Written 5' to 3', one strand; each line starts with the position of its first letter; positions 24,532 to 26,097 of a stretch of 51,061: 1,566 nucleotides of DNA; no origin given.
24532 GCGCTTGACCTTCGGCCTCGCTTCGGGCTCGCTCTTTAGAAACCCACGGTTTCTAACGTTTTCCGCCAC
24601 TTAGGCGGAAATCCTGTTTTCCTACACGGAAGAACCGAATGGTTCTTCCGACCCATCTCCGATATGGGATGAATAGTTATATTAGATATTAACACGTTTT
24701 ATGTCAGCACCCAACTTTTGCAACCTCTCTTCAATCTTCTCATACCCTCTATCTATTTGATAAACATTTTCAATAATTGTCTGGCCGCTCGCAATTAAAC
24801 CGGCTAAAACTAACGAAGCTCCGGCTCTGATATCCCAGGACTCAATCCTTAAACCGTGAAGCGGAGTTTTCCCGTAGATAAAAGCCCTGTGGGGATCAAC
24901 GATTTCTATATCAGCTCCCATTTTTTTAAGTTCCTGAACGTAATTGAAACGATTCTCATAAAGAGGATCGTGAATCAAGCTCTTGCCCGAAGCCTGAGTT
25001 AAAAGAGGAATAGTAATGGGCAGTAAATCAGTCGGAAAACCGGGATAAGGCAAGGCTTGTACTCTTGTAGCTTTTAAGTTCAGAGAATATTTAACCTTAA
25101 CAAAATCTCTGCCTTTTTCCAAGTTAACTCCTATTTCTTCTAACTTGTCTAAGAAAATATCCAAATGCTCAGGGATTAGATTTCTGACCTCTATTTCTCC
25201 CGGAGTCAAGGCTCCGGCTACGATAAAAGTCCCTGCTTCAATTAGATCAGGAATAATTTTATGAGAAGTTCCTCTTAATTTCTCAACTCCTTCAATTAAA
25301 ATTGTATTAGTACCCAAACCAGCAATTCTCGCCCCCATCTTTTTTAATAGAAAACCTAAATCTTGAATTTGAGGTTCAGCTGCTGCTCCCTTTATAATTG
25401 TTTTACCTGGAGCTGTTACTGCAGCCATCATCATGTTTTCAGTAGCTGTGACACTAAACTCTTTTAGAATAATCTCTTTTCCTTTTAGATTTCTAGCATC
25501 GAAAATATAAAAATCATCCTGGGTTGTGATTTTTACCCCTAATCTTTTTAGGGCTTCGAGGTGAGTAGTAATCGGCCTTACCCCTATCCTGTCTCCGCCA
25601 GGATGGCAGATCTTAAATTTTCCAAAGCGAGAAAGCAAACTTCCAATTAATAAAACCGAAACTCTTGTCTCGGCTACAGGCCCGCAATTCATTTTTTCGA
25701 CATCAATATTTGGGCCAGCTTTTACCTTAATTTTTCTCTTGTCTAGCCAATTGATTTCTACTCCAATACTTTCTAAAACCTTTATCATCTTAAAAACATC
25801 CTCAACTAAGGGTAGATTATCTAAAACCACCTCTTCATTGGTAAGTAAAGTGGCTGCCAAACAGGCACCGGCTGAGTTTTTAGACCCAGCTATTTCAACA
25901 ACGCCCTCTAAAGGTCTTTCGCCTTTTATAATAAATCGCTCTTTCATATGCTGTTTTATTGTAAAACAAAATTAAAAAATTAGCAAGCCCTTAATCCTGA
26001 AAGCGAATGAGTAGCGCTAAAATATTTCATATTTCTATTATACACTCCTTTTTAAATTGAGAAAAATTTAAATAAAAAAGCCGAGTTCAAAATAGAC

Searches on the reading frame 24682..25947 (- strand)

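Call 34: search_protein_families(library=pfam, proteins=[window:24682-25947:-], max_evalue=0.00001)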
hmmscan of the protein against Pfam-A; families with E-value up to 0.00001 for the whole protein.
window:24682-25947:- (421 aa): 1 family
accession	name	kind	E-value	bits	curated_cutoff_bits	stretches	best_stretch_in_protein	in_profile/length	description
PF00275.25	EPSP_synthase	-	1.8e-87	294.2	22.8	1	8-409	2-417/417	EPSP synthase (3-phosphoshikimate 1-carboxyvinyltransferase)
